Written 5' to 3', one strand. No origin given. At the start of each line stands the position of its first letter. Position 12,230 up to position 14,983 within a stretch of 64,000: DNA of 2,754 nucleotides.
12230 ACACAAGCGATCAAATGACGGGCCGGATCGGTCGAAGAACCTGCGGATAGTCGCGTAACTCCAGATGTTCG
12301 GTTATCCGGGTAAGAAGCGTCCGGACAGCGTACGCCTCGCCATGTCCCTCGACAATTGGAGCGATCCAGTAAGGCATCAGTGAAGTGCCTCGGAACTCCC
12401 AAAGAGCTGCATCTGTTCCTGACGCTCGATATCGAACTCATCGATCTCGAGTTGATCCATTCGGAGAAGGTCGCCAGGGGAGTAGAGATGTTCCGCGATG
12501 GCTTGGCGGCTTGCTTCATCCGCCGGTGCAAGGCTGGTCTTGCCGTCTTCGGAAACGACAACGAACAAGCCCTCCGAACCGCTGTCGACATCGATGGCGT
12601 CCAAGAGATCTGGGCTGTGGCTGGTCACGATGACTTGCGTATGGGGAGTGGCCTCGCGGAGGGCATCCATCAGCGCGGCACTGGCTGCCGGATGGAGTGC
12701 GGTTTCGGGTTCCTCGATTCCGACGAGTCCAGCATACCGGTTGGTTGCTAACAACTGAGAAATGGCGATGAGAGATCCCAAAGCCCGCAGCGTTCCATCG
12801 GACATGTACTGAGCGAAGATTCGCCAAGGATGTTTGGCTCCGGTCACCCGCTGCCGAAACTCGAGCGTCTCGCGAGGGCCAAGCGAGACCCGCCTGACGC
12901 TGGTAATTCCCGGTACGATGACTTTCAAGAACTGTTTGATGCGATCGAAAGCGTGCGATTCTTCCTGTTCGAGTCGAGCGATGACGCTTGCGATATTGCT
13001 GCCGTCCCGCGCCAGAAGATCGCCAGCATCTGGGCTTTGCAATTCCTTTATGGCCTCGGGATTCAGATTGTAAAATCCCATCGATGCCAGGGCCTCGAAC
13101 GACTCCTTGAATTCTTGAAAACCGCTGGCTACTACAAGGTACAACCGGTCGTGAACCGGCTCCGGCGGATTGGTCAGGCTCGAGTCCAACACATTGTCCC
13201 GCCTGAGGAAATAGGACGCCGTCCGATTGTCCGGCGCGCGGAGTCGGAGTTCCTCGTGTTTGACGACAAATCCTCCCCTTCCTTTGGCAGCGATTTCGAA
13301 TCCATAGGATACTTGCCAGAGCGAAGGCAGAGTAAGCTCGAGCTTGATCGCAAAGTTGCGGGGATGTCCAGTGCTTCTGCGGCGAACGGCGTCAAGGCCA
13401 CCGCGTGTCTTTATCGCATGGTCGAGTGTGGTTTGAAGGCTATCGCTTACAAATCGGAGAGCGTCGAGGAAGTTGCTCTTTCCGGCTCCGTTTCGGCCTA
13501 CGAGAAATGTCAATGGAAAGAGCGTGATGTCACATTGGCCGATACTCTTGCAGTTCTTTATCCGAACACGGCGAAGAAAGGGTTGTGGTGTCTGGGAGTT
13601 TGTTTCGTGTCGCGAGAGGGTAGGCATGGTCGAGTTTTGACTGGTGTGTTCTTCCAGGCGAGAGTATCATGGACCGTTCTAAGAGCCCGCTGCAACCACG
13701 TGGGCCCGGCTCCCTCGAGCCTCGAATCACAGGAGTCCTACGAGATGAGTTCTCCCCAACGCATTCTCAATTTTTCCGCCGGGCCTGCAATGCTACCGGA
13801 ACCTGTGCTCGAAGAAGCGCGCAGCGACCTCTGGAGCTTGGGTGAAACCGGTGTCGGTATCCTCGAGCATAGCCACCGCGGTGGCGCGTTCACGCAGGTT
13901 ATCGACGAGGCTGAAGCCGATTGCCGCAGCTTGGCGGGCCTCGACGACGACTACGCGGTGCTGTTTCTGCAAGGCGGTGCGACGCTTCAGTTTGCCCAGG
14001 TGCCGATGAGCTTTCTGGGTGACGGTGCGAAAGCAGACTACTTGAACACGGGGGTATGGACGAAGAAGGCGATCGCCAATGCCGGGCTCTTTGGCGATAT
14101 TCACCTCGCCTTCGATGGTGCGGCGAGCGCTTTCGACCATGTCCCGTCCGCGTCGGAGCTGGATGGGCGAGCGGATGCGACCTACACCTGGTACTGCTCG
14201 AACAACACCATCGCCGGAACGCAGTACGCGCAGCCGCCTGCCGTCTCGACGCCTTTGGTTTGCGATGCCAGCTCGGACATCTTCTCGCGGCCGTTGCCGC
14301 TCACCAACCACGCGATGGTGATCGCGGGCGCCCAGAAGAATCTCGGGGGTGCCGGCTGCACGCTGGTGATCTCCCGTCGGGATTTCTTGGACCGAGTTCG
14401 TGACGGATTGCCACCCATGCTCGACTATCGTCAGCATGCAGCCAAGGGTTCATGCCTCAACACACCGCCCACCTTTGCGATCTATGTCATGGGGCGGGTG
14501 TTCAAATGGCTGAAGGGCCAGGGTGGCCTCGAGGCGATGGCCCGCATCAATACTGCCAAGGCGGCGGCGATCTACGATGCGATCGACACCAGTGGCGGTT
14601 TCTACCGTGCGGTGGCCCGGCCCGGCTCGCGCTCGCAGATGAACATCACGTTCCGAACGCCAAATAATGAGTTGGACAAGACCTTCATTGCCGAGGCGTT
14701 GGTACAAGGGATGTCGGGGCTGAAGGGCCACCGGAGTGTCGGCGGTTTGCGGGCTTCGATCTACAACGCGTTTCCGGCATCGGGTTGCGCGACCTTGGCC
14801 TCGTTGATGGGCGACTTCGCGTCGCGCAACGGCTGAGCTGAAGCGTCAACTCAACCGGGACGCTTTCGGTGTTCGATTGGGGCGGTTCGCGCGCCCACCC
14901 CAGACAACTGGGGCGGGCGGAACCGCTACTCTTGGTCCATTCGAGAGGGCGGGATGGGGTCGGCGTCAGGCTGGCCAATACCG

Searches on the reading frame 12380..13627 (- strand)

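Call 34: search_protein_families(library=pfam, proteins=[window:12380-13627:-], max_evalue=0.00001)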
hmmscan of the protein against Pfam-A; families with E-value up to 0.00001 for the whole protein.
window:12380-13627:- (416 aa): 5 families
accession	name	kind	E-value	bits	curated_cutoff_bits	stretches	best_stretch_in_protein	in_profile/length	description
PF13304.12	AAA_21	-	1.1e-28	101.6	27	1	39-343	1-304/304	AAA domain, putative AbiEii toxin, Type IV TA system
PF13175.12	AAA_15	-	6.5e-18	65.9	32.1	2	18-64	3-50/374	AAA ATPase domain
PF02463.25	SMC_N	-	1.1e-13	51.6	40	1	17-60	1-47/220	RecF/RecN/SMC N terminal domain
PF13476.12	AAA_23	-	1.9e-07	32.4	27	1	20-64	1-46/201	AAA domain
PF11398.14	DUF2813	-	3.7e-06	27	21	0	301-348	286-331/372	Protein of unknown function (DUF2813)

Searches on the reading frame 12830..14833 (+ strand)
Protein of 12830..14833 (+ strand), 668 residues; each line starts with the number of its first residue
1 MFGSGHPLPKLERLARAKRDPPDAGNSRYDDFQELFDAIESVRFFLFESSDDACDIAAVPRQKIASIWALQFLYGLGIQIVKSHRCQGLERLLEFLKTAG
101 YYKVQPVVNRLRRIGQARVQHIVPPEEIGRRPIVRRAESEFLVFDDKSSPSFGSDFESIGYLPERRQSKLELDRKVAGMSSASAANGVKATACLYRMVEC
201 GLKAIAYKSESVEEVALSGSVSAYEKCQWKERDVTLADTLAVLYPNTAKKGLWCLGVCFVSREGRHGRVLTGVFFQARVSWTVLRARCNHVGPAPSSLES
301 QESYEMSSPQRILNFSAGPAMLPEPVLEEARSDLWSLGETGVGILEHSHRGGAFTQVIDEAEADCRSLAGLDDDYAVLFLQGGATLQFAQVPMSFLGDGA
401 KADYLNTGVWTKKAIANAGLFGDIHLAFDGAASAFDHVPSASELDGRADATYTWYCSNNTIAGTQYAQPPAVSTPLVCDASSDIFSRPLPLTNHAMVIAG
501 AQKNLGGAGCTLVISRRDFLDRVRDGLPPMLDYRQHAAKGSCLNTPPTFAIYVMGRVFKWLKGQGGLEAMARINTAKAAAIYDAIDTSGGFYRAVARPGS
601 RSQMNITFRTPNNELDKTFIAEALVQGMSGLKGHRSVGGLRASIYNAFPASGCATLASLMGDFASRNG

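Call 34: search_protein_families(library=pfam, proteins=[window:12830-14833:+], max_evalue=0.00001)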
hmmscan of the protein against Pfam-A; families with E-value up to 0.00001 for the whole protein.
window:12830-14833:+ (668 aa): 1 family
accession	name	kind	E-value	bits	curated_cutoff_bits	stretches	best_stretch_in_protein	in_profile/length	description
PF00266.25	Aminotran_5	-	4.4e-25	88.9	21.5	1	312-647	1-362/371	Aminotransferase class-V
